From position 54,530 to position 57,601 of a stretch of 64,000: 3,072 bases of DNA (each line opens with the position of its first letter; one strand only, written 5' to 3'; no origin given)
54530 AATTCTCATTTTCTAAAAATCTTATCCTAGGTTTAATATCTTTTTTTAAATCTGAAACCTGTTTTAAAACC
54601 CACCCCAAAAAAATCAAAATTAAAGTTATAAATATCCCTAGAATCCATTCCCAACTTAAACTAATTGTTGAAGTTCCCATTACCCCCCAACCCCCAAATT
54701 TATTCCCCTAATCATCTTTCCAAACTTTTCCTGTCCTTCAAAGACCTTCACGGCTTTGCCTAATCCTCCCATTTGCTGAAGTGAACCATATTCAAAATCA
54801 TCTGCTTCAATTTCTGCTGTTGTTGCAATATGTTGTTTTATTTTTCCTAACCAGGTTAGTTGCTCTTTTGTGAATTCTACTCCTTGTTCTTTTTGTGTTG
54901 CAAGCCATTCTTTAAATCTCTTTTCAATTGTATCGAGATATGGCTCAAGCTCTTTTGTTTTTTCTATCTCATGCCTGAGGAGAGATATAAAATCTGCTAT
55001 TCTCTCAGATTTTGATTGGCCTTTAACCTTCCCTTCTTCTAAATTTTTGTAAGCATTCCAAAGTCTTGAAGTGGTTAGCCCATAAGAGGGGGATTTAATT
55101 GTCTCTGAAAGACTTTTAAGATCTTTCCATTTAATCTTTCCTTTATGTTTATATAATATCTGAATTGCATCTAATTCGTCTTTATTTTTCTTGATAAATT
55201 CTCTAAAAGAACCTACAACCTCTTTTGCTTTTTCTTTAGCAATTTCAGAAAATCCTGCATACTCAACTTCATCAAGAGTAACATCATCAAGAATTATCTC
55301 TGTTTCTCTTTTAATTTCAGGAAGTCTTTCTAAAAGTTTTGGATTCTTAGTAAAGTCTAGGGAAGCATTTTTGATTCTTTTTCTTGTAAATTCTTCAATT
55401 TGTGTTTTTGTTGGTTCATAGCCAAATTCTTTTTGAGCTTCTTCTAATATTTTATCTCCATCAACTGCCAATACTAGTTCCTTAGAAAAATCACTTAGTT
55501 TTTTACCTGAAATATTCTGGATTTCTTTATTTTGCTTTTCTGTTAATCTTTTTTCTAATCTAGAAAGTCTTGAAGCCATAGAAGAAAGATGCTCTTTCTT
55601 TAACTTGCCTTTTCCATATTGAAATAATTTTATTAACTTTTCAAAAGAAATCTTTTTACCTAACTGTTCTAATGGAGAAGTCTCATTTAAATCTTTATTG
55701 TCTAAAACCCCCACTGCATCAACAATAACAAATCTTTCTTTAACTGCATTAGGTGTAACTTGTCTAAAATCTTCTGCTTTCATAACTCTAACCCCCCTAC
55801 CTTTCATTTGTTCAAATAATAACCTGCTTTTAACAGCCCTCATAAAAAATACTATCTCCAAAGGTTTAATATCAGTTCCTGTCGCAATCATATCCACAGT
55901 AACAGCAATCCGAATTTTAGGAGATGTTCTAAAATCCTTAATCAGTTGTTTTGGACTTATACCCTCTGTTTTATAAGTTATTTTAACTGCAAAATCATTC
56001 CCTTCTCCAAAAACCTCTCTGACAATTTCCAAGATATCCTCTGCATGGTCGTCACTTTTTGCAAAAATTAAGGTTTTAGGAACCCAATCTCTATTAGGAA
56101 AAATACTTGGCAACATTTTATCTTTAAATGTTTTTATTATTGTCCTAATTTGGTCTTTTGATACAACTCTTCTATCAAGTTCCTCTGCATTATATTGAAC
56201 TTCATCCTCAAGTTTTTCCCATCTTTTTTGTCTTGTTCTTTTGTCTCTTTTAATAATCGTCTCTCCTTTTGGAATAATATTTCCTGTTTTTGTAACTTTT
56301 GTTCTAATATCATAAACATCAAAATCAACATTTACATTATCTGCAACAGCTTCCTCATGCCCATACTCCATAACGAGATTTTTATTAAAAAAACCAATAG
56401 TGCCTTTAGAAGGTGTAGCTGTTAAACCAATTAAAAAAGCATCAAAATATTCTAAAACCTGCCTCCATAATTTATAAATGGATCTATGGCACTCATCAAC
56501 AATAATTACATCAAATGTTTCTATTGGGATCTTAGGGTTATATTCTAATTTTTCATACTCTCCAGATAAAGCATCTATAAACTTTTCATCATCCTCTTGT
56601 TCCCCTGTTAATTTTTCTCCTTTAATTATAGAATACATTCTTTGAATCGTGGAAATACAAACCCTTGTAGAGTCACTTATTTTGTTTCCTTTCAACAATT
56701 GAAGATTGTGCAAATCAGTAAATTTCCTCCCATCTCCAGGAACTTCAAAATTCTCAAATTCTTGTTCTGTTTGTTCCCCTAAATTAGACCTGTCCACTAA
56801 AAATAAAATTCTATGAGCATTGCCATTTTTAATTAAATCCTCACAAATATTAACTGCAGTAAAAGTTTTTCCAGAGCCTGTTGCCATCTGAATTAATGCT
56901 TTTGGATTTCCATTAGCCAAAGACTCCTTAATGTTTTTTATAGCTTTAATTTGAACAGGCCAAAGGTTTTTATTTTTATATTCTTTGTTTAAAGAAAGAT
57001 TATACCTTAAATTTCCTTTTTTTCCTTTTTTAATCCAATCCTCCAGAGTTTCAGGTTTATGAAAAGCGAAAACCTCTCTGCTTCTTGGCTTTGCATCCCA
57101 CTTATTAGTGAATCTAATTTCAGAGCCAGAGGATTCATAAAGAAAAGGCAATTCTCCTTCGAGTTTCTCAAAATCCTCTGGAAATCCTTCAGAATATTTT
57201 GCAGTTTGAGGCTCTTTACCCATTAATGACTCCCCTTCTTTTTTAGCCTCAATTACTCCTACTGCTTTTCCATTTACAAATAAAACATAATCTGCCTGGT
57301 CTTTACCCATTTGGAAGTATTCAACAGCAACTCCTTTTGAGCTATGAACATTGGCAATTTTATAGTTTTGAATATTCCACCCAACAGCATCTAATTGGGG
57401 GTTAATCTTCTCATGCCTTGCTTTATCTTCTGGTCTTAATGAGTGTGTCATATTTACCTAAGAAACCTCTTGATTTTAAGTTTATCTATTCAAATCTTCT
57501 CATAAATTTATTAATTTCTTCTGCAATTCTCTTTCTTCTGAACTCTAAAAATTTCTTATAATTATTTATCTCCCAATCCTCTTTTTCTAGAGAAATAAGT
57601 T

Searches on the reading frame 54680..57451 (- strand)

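Call 13: search_protein_families(library=pfam, proteins=[window:54680-57451:-], max_evalue=0.01)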
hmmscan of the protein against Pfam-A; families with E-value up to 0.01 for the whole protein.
window:54680-57451:- (923 aa): 6 families
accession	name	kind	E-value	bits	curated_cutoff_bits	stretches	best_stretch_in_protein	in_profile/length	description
PF04851.21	ResIII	-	5.9e-40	137.3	22.5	1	162-348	3-163/164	Type III restriction enzyme, res subunit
PF08463.15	EcoEI_R_C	-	3.7e-34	118.6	24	1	744-918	2-159/163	EcoEI R protein C-terminal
PF18766.7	SWI2_SNF2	-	1.3e-21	77.7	26.7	1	167-385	2-195/221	SWI2/SNF2 ATPase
PF00270.35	DEAD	-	1.8e-12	47.7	26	1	165-349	2-162/167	DEAD/DEAH box helicase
PF00271.37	Helicase_C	-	8.5e-08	32.9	23.5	1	446-556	5-109/110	Helicase conserved C-terminal domain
PF04313.20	HSDR_N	-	7.5e-07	29.6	25.1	1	49-117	124-192/198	Type I restriction enzyme R protein N terminus (HSDR_N)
